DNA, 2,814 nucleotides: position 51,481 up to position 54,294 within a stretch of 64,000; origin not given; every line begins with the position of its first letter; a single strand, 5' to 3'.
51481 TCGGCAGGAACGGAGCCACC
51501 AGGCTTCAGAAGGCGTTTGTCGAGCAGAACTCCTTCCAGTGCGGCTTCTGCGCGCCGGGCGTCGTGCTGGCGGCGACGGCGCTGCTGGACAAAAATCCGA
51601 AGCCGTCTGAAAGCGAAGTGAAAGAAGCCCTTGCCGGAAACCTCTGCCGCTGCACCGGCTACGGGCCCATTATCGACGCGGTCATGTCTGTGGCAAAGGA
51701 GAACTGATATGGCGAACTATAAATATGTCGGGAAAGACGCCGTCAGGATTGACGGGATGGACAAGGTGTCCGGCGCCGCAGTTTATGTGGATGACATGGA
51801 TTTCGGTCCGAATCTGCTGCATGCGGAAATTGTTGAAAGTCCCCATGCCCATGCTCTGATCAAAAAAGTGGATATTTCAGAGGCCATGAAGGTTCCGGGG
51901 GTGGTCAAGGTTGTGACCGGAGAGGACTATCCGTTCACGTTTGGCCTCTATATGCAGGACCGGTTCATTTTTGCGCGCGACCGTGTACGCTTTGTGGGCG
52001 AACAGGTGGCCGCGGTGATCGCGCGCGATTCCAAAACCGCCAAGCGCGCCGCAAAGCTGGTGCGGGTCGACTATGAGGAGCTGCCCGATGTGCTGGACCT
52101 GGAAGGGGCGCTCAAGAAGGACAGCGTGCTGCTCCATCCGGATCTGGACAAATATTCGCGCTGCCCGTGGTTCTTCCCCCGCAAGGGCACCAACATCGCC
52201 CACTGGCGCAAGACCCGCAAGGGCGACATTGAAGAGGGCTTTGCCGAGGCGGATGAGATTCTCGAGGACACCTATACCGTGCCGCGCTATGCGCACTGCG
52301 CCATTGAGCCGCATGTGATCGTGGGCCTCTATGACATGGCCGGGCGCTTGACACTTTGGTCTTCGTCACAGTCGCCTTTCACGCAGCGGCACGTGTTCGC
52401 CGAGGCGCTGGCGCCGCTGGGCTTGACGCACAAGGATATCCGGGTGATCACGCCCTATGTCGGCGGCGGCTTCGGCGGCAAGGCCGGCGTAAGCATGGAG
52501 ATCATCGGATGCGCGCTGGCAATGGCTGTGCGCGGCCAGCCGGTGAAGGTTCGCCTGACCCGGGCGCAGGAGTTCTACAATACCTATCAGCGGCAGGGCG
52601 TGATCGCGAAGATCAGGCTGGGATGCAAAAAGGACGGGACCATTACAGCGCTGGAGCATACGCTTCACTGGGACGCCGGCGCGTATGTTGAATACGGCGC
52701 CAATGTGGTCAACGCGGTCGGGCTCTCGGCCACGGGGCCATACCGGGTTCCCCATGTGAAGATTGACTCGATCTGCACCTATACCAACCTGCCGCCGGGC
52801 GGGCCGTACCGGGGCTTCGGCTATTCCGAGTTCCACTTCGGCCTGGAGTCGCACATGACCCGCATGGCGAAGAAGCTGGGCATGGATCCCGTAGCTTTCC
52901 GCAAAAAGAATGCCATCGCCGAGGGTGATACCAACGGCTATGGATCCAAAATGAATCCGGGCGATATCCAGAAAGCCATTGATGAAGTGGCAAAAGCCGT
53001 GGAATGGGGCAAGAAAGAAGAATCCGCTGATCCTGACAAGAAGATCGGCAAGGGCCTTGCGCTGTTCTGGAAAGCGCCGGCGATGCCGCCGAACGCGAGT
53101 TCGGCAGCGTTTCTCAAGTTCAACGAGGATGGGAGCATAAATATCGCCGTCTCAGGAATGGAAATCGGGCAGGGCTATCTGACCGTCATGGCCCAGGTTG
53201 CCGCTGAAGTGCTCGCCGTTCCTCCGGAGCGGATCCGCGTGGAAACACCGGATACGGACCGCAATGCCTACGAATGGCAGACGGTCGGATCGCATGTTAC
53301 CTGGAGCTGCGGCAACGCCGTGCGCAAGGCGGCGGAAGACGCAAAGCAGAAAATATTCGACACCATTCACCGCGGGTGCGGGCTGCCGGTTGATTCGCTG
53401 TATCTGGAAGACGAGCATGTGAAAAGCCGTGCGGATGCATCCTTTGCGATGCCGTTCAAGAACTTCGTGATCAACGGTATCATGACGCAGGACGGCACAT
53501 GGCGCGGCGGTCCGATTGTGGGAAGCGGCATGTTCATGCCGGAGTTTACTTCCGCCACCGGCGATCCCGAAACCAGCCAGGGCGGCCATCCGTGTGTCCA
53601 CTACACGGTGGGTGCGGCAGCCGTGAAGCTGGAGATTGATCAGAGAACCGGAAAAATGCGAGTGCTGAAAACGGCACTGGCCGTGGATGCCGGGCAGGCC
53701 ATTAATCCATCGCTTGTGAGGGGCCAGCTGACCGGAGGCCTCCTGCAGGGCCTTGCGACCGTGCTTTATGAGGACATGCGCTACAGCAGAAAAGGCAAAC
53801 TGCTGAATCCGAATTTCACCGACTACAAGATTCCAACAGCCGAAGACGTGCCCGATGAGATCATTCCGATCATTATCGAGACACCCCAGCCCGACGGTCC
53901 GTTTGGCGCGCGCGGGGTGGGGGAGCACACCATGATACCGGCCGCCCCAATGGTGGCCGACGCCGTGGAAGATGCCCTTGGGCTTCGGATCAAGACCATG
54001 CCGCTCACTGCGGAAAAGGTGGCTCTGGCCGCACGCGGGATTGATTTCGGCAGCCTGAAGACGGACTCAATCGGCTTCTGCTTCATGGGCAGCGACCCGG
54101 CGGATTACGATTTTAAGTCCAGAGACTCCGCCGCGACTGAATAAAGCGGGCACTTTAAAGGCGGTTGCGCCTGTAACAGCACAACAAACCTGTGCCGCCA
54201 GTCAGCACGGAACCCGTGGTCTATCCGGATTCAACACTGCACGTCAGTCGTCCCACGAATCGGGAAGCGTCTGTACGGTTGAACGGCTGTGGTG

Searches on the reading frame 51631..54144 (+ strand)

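Call 66: search_protein_families(library=pfam, proteins=[window:51631-54144:+], max_evalue=0.00001)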
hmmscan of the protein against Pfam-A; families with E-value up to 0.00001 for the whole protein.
window:51631-54144:+ (837 aa): 3 families
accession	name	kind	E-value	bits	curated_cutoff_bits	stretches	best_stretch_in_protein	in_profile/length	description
PF02738.23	MoCoBD_1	-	8.8e-77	257.9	27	1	183-428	3-244/244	Molybdopterin cofactor-binding domain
PF20256.3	MoCoBD_2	-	1.2e-69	235.4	27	1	455-741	4-283/283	Molybdopterin cofactor-binding domain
PF01315.27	Ald_Xan_dh_C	-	3.5e-31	108.2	31.3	1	47-152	1-110/110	Aldehyde oxidase and xanthine dehydrogenase, a/b hammerhead domain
